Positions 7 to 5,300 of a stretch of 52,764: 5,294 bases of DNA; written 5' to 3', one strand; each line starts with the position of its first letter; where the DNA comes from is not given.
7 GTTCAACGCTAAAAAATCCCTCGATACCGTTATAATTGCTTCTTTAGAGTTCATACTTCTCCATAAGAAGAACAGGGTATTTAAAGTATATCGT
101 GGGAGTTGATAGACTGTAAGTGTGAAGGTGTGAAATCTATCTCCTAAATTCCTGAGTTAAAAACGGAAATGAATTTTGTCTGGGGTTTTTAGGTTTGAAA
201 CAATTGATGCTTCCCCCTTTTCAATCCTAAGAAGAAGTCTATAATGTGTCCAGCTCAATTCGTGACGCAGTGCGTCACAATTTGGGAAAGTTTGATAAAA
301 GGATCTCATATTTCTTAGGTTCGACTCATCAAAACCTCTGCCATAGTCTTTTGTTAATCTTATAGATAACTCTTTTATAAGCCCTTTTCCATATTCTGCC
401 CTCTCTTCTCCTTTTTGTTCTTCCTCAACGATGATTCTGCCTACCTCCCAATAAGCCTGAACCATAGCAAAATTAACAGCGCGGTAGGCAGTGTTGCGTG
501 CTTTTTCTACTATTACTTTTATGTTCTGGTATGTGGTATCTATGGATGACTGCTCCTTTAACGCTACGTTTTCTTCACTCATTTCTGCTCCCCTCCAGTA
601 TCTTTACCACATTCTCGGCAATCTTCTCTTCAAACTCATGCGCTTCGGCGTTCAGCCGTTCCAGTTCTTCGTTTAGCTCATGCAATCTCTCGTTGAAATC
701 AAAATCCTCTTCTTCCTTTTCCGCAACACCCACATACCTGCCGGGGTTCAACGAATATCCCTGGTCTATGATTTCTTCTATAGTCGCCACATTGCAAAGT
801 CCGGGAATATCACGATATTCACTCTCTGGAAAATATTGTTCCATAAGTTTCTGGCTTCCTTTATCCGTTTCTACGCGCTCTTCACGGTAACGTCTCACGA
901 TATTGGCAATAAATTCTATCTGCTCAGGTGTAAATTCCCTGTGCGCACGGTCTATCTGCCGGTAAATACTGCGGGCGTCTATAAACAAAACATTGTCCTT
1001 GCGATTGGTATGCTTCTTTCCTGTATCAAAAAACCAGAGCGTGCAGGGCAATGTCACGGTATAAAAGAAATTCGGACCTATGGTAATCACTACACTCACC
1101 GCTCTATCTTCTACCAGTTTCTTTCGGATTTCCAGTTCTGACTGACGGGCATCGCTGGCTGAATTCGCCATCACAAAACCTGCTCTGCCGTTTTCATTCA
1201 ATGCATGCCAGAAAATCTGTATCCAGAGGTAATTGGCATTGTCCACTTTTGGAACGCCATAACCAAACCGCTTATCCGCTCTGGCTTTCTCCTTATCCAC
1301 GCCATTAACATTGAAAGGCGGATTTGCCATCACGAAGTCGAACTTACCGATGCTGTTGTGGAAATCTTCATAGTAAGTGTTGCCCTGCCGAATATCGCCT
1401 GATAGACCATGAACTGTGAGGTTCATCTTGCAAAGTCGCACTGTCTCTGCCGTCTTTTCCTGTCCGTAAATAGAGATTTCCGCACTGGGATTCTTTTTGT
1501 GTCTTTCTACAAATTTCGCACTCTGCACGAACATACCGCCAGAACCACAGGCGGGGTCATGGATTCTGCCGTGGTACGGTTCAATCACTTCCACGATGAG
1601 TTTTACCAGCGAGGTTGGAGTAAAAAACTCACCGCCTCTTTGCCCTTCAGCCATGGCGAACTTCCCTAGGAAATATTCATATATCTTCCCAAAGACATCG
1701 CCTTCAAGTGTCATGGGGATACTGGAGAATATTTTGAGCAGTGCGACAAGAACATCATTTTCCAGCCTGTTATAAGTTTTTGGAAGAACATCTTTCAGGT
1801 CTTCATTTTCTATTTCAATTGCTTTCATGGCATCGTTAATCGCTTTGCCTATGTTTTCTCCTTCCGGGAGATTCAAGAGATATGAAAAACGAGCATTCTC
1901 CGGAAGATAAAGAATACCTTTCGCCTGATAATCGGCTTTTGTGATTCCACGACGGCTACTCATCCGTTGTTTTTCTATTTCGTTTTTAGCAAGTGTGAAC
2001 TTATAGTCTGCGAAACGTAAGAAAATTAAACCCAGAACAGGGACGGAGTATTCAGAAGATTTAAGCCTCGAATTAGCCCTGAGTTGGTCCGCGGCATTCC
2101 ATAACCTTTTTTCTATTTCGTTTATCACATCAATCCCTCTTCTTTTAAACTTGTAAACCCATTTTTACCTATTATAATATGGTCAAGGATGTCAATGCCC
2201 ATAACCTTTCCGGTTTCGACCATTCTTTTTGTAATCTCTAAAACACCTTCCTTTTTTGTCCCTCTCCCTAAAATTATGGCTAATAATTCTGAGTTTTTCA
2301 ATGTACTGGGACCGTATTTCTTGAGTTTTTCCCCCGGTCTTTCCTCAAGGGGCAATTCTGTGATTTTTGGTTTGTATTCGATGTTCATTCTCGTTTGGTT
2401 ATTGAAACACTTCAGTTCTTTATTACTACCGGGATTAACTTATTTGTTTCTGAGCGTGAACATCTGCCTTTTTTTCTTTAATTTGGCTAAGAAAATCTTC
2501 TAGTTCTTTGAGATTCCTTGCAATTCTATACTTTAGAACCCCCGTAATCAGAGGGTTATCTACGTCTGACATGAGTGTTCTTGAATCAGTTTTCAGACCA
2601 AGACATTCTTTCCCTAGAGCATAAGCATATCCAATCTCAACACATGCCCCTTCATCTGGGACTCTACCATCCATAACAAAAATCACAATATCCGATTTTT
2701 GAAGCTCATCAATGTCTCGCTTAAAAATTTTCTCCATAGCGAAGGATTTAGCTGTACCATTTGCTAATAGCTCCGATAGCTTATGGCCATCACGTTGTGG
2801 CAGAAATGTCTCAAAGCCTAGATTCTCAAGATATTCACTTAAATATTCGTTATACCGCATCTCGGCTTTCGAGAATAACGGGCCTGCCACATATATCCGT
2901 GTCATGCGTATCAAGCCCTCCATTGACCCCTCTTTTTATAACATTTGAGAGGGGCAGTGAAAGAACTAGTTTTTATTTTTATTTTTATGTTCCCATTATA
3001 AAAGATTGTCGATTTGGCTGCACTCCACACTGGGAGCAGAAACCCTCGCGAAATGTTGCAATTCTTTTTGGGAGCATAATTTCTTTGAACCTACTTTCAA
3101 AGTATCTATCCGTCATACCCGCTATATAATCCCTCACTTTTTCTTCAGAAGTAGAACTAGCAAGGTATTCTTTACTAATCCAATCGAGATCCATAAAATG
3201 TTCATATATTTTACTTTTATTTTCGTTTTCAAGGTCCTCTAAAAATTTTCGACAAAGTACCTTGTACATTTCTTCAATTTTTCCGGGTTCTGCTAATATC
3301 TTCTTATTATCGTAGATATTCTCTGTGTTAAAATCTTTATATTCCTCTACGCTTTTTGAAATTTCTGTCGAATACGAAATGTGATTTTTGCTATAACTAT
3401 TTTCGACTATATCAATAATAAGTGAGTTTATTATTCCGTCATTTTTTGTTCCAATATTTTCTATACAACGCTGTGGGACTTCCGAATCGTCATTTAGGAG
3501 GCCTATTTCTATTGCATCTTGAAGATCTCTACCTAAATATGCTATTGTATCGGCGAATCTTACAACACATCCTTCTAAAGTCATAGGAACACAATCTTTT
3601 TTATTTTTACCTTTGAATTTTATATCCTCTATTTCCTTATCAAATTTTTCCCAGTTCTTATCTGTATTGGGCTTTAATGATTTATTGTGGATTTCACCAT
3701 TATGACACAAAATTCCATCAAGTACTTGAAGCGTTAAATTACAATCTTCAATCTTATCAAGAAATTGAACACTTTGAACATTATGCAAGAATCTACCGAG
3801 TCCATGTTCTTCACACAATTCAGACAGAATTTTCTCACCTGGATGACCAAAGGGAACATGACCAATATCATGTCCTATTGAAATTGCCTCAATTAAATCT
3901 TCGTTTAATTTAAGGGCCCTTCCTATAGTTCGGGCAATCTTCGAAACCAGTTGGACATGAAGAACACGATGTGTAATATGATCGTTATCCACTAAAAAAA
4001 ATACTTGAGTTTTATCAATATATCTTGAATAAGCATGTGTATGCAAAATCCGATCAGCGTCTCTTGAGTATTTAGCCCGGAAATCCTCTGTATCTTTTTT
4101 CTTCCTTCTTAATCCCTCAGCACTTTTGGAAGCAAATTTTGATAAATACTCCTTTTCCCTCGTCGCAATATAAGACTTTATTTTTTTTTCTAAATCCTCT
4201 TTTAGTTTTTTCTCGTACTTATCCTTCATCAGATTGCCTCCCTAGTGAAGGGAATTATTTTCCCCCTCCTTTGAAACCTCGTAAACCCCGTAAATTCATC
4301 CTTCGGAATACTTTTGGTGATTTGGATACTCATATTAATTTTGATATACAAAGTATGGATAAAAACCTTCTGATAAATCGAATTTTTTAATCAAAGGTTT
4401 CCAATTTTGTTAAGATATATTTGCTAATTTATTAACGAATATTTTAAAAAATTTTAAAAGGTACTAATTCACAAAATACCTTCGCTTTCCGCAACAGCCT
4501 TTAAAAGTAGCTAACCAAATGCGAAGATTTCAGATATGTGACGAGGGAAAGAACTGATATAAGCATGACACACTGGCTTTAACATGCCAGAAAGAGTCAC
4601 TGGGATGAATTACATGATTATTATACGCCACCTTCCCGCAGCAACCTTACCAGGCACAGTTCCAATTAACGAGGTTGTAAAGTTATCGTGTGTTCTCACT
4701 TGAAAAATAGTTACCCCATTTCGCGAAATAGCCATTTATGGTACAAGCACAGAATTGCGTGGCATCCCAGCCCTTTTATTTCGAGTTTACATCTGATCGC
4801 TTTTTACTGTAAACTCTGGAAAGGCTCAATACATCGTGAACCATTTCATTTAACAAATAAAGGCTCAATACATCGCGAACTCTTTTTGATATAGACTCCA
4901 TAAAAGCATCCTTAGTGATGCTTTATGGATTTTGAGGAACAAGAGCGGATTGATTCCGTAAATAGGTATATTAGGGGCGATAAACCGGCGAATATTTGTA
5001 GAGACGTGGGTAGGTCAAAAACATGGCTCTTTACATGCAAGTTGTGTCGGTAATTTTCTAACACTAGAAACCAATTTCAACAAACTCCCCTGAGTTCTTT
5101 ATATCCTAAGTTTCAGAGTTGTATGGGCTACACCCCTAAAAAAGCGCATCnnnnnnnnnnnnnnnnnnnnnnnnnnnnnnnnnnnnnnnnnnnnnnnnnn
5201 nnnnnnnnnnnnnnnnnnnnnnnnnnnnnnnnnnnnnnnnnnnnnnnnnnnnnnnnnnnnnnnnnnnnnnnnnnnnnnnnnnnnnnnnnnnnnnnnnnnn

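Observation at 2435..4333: dGTPase-like hydrolase plus nucleoside-2-deoxyribosyltransferase-like gene: candidate two-step deoxynucleotide-destroying defence pair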

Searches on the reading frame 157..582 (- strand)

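Call 3: search_protein_families(library=pfam, proteins=[window:157-582:-], max_evalue=0.01)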
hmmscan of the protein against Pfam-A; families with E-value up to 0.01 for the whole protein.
window:157-582:- (141 aa): 1 family
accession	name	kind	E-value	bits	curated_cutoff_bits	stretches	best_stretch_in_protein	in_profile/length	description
PF17761.7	DUF1016_N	-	2.4e-35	122.1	32.8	1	20-124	1-107/137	DUF1016 N-terminal domain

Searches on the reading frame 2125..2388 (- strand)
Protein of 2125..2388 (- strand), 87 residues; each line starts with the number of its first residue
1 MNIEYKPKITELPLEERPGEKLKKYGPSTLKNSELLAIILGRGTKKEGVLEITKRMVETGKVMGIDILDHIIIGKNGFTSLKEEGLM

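Call 3: search_protein_families(library=pfam, proteins=[window:2125-2388:-], max_evalue=0.01)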
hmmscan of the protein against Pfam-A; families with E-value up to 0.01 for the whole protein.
window:2125-2388:- (87 aa): 2 families
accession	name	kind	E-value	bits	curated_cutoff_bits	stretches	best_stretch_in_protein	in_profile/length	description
PF20582.4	UPF0758_N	-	1e-15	58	27.1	1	9-64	1-56/77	UPF0758 N-terminal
PF04002.20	RadC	-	5.1e-09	36.5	22.1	1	51-86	86-121/121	RadC-like JAB domain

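Call 5: search_protein_families(library=padloc, proteins=[window:2125-2388:-], max_evalue=0.01)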
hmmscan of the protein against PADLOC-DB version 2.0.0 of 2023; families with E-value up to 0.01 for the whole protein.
window:2125-2388:- (87 aa): 0 families

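Call 6: search_protein_families(library=ncbifam, proteins=[window:2125-2388:-], max_evalue=0.01)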
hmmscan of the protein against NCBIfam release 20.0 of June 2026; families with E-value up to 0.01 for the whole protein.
window:2125-2388:- (87 aa): 2 families
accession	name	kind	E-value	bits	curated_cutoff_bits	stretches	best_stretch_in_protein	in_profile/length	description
NF000642.1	PRK00024.1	equivalog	4.4e-17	62.4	180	2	51-87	176-212/212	RadC family protein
TIGR00608.1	radc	subfamily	2.3e-16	60.2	133.85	2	17-58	1-43/218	RadC family protein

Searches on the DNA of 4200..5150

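Call 65: search_rna_families(source=window, start=4200, end=5150, threshold=evalue, max_evalue=1)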
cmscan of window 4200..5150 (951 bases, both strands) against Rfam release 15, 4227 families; matches with E-value up to 1: 0.
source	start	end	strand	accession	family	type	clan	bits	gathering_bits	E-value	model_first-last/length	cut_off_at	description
